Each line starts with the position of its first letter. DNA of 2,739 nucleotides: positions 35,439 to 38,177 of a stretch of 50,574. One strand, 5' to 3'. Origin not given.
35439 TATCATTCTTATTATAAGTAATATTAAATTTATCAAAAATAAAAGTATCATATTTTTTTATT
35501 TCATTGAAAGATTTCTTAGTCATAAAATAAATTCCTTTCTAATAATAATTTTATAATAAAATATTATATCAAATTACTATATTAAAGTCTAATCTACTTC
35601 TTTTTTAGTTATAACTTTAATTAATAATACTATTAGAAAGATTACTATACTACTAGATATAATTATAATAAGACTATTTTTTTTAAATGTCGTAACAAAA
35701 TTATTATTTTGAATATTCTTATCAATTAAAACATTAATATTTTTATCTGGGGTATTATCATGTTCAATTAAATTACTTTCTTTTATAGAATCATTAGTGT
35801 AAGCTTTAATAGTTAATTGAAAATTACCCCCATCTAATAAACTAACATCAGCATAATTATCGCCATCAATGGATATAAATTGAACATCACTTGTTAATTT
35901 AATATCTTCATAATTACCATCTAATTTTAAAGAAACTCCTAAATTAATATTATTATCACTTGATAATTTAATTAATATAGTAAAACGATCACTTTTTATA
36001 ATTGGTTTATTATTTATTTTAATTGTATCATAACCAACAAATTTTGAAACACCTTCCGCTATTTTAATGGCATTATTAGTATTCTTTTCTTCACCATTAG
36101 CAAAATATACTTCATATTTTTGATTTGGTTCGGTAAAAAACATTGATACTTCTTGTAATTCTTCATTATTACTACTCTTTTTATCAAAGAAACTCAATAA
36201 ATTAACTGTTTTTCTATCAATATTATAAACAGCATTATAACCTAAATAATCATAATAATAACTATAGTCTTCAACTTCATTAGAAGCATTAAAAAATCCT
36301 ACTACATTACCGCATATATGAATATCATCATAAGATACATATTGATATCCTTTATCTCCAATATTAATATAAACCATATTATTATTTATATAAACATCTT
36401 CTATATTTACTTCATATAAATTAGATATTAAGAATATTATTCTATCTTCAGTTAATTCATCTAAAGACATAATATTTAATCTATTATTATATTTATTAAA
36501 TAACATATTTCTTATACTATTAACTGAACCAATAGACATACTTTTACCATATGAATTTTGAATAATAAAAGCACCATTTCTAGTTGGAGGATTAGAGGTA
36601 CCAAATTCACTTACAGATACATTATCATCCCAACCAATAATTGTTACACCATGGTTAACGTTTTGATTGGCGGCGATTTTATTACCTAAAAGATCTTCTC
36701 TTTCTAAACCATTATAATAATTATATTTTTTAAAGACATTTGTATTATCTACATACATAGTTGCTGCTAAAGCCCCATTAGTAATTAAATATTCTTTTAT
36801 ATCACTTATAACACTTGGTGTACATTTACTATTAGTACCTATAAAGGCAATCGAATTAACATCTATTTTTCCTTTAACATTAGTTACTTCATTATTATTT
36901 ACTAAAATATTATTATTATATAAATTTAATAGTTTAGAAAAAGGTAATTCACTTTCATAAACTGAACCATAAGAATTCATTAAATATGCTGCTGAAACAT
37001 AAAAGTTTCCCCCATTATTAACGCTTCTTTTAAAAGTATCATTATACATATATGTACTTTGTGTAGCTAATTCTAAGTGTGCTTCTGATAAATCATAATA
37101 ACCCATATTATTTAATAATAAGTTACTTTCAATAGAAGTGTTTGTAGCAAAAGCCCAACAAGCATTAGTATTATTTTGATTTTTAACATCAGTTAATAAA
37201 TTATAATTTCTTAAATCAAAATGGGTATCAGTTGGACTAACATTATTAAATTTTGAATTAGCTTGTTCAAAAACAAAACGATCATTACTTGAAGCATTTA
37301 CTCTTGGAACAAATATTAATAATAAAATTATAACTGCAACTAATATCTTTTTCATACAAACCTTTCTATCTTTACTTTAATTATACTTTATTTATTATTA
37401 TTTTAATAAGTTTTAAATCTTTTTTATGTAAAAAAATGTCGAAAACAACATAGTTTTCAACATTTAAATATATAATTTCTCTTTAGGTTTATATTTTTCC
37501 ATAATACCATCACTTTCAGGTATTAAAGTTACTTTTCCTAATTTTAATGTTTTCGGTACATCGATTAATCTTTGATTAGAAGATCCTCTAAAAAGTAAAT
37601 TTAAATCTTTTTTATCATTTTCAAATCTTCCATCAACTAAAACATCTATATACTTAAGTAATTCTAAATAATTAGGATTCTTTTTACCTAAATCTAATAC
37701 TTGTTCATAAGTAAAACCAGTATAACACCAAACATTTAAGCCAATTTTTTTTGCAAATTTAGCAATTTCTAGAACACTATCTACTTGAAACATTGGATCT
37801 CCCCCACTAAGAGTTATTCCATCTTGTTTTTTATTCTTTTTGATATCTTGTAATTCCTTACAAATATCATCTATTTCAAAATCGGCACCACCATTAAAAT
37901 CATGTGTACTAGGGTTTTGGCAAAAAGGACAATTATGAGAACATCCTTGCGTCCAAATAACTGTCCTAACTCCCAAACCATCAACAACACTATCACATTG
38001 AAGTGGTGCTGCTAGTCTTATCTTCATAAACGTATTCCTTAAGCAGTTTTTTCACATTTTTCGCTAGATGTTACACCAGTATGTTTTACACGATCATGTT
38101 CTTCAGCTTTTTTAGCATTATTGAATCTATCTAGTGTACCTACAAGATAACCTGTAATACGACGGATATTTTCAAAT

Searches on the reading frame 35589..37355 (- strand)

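Call 62: search_protein_families(library=ncbifam, proteins=[window:35589-37355:-], max_evalue=0.00001)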
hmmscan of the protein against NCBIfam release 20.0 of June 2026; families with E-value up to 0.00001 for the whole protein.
window:35589-37355:- (588 aa): 0 families

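Call 70: search_protein_families(library=pfam, proteins=[window:35589-37355:-], max_evalue=0.01)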
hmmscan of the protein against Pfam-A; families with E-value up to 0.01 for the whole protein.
window:35589-37355:- (588 aa): 2 families
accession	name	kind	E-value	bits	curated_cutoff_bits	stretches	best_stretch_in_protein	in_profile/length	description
PF18560.7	Lectin_like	-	7.7e-18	65.6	27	1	366-520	2-156/156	Lectin like domain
PF00112.29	Peptidase_C1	-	1.2e-13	52.1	20.7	1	44-272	3-193/220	Papain family cysteine protease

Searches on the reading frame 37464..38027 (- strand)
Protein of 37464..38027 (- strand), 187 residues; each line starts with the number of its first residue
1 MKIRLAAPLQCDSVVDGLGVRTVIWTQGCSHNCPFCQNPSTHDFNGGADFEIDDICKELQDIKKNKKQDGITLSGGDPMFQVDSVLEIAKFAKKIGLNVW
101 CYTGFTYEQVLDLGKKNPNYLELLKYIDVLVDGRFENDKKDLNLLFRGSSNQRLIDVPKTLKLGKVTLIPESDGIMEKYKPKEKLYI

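Call 62: search_protein_families(library=ncbifam, proteins=[window:37464-38027:-], max_evalue=0.00001)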
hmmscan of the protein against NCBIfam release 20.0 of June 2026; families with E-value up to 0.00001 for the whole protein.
window:37464-38027:- (187 aa): 19 families
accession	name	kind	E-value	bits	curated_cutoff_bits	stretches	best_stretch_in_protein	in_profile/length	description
TIGR02491.1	NrdG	equivalog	1.8e-46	157.9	126.1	1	11-157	7-153/154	anaerobic ribonucleoside-triphosphate reductase activating protein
NF008335.0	PRK11121.1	equivalog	3e-29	101.8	199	1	14-154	11-150/154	anaerobic ribonucleoside-triphosphate reductase-activating protein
TIGR02493.1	PFLA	equivalog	1.9e-20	73.2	231.75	1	13-161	9-152/235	pyruvate formate-lyase-activating protein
NF008356.0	PRK11145.1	equivalog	1.5e-15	57.2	375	1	13-161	14-157/246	pyruvate formate lyase 1-activating protein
TIGR02495.1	NrdG2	equivalog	7.7e-14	51.5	131.15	1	15-111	11-105/193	anaerobic ribonucleoside-triphosphate reductase activating protein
TIGR02494.1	PFLE_PFLC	subfamily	1e-13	51.2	174.35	1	10-52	5-47/293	glycyl-radical enzyme activating protein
NF033719.1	ind_deCO2_activ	equivalog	5.5e-13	48.9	425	0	47-100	108-162/302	indoleacetate decarboxylase activase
NF048010.1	SfplDhtActHpsHDes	equivalog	4.4e-12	45.4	430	1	10-46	12-48/298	(2S)-3-sulfopropanediol dehydratase activating enzyme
NF043069.1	T4HPD_activ_SAM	equivalog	9e-12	44.9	425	1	9-50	7-48/299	trans-4-hydroxy-L-proline dehydratase activase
TIGR04003.1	rSAM_BssD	equivalog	2.6e-11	43.3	496.45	1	9-44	6-41/314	[benzylsuccinate synthase]-activating enzyme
TIGR04041.1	activase_YjjW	hypoth_equivalog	7.5e-11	42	250.2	1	13-42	11-40/276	YjjW family glycine radical enzyme activase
TIGR02826.1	RNR_activ_nrdG3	equivalog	2.9e-10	40.2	151.7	1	24-164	20-145/148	anaerobic ribonucleoside-triphosphate reductase activating protein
NF007483.0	PRK10076.1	equivalog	4.7e-10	39.1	326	1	9-41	27-59/292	[formate-C-acetyltransferase]-activating enzyme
NF033717.2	HPDL_rSAM_activ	equivalog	1.4e-09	37.7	420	0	9-41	9-41/311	4-hydroxyphenylacetate decarboxylase activase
TIGR04395.1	cutC_activ_rSAM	equivalog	2.6e-08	33.5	360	0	10-43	11-44/309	choline TMA-lyase-activating enzyme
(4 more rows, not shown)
